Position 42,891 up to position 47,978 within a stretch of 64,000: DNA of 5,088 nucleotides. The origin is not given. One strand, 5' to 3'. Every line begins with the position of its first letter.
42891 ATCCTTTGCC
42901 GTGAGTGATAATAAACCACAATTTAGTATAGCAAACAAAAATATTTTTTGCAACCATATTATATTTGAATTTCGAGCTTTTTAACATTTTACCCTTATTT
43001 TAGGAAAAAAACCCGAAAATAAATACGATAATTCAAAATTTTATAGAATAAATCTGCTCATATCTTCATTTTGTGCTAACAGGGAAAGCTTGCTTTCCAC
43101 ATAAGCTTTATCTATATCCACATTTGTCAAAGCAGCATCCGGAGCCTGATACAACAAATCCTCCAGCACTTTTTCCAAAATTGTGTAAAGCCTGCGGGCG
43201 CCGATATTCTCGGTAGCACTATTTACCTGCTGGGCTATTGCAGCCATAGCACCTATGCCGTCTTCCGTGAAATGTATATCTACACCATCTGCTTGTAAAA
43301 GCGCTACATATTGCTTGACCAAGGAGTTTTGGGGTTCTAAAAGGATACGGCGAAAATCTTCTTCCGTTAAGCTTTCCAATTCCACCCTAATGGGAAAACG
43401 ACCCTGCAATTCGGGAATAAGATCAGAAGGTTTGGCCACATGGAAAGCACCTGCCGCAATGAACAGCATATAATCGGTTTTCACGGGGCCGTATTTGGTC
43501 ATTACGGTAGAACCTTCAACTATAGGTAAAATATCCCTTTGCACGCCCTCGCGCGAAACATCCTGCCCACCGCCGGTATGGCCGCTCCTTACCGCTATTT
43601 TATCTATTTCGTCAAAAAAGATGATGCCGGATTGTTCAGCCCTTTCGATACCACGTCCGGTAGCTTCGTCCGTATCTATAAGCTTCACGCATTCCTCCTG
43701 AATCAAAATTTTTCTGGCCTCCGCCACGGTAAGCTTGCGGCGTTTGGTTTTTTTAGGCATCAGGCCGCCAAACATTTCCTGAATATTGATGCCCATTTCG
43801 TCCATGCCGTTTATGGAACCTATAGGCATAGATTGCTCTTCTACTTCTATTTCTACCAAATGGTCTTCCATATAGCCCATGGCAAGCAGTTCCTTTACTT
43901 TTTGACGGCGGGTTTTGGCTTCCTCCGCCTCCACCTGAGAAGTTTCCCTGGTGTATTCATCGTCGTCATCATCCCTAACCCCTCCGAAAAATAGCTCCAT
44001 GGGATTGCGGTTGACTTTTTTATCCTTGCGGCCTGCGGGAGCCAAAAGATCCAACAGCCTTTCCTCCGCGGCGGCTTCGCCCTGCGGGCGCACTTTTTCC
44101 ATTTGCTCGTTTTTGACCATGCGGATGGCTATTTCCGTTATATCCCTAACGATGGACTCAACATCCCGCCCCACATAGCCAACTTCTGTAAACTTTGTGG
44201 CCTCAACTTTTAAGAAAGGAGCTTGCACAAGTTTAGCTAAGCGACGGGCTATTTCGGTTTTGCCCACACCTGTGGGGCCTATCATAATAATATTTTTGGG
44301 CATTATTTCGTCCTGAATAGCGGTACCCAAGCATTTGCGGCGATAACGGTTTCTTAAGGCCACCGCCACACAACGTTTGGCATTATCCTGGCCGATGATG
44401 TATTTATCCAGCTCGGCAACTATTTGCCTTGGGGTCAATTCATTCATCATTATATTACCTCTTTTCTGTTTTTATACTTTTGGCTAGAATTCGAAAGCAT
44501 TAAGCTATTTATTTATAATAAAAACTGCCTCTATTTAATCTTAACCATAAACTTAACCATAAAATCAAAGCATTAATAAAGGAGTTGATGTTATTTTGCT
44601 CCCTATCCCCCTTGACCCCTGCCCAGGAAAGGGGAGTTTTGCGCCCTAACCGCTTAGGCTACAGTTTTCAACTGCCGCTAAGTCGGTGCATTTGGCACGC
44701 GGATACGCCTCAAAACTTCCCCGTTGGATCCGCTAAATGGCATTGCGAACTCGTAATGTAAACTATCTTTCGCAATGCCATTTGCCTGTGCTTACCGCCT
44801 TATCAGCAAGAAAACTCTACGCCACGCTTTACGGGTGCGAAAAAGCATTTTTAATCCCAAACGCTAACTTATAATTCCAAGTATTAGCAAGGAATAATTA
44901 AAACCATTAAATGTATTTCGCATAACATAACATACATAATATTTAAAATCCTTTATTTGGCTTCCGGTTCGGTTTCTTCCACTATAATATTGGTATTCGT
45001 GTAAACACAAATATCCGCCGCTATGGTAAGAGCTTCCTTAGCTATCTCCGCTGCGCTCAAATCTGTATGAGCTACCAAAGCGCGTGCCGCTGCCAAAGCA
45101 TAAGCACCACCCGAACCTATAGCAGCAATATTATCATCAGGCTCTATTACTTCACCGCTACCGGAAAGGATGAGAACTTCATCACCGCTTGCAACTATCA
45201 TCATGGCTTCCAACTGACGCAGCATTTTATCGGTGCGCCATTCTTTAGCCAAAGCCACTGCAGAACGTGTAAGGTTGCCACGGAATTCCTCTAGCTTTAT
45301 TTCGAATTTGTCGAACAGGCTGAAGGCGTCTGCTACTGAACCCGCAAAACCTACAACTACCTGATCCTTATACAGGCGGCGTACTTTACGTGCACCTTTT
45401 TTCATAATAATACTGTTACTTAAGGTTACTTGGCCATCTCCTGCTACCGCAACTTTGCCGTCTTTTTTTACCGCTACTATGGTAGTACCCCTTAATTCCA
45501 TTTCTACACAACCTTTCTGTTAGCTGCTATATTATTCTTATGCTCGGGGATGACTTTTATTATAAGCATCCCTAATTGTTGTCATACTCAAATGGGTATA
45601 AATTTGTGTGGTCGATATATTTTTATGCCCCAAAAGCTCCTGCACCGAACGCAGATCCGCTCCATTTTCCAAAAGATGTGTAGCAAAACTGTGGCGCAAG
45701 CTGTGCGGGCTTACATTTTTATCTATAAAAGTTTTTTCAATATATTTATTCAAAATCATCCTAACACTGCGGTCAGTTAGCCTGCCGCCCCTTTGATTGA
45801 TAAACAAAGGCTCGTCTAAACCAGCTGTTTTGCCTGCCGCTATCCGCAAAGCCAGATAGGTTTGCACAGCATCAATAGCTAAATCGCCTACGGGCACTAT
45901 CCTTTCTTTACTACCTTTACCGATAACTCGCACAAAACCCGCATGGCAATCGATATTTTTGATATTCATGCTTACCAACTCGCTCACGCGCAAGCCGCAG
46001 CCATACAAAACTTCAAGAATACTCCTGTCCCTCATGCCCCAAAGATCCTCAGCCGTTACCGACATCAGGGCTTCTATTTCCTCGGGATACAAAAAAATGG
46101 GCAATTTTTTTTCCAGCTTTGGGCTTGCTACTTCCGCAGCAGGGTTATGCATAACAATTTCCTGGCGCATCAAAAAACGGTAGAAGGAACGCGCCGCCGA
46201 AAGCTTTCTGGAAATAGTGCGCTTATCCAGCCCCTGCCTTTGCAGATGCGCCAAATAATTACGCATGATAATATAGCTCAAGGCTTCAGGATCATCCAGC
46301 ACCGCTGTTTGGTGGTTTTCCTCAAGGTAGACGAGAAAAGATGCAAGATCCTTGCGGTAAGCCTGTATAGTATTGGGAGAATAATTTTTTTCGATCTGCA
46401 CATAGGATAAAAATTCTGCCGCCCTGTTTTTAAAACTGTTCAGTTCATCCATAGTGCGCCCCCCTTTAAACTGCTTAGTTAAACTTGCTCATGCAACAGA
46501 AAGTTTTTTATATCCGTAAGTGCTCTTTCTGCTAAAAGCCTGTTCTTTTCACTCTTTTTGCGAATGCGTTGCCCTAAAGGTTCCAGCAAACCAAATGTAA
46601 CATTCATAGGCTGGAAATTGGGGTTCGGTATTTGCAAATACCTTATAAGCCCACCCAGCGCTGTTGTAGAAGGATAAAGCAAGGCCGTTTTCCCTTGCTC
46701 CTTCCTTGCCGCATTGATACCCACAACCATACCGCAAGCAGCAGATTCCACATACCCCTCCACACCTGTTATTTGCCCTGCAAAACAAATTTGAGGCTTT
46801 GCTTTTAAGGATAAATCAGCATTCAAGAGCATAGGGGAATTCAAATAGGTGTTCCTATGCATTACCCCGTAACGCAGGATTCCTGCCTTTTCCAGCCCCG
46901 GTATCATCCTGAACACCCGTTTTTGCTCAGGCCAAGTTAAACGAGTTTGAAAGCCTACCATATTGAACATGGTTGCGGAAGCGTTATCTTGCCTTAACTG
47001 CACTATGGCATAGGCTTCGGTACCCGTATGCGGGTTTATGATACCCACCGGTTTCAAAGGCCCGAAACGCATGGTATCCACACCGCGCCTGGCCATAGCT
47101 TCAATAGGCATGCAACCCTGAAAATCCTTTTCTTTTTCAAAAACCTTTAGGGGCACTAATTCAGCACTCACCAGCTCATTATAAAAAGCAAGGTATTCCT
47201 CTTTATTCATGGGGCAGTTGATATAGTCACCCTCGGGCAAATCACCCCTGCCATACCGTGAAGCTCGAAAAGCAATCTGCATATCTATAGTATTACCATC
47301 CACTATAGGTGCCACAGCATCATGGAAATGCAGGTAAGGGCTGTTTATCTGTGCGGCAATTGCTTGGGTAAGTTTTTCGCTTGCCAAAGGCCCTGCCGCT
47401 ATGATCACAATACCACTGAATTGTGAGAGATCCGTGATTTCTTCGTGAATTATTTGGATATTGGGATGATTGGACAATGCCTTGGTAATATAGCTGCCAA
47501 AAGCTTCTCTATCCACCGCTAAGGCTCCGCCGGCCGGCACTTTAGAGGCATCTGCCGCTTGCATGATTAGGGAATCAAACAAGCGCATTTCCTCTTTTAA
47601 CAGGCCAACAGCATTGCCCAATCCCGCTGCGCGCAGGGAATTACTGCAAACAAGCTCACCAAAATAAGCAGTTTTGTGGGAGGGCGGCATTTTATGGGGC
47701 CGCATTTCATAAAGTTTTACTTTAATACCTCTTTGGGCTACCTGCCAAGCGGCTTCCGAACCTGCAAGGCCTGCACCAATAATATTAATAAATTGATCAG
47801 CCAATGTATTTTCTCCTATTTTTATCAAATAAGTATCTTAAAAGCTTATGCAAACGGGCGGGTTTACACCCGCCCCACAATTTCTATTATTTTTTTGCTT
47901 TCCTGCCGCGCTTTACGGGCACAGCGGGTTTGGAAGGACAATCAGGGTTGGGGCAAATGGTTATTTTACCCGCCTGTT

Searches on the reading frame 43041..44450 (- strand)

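Call 53: search_protein_families(library=pfam, proteins=[window:43041-44450:-], max_evalue=0.000001)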
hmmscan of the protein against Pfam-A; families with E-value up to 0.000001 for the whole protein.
window:43041-44450:- (469 aa): 3 families
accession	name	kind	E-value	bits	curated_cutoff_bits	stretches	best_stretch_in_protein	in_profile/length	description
PF07724.20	AAA_2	-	2.2e-32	112.8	27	1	216-355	9-166/166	AAA domain (Cdc48 subfamily)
PF00004.35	AAA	-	1.7e-14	54.8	21.2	0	54-103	1-52/131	ATPase family associated with various cellular activities (AAA)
PF07728.20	AAA_5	-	1.2e-07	32.3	22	0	53-89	1-38/139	AAA domain (dynein-related subfamily)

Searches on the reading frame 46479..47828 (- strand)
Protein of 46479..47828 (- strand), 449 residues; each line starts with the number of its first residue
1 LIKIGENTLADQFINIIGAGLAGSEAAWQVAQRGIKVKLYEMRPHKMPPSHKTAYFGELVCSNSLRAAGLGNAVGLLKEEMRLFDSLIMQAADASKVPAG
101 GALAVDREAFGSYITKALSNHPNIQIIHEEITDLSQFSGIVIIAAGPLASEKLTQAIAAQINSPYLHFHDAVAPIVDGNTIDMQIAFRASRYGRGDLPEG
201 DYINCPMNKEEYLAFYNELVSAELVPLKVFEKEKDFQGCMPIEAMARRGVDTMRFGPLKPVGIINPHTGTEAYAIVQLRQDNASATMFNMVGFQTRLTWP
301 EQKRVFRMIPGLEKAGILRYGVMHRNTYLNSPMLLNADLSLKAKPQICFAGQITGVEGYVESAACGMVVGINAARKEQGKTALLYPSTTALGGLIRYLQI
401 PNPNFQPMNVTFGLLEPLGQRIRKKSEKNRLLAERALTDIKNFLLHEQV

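Call 53: search_protein_families(library=pfam, proteins=[window:46479-47828:-], max_evalue=0.000001)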
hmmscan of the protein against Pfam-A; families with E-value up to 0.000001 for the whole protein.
window:46479-47828:- (449 aa): 2 families
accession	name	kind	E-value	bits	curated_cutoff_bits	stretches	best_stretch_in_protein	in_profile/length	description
PF01134.28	GIDA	-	8.6e-99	331.7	22.1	1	14-380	2-390/391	Glucose inhibited division protein A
PF13450.12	NAD_binding_8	-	1.9e-07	31.7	21.9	0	16-45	1-30/68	NAD(P)-binding Rossmann-like domain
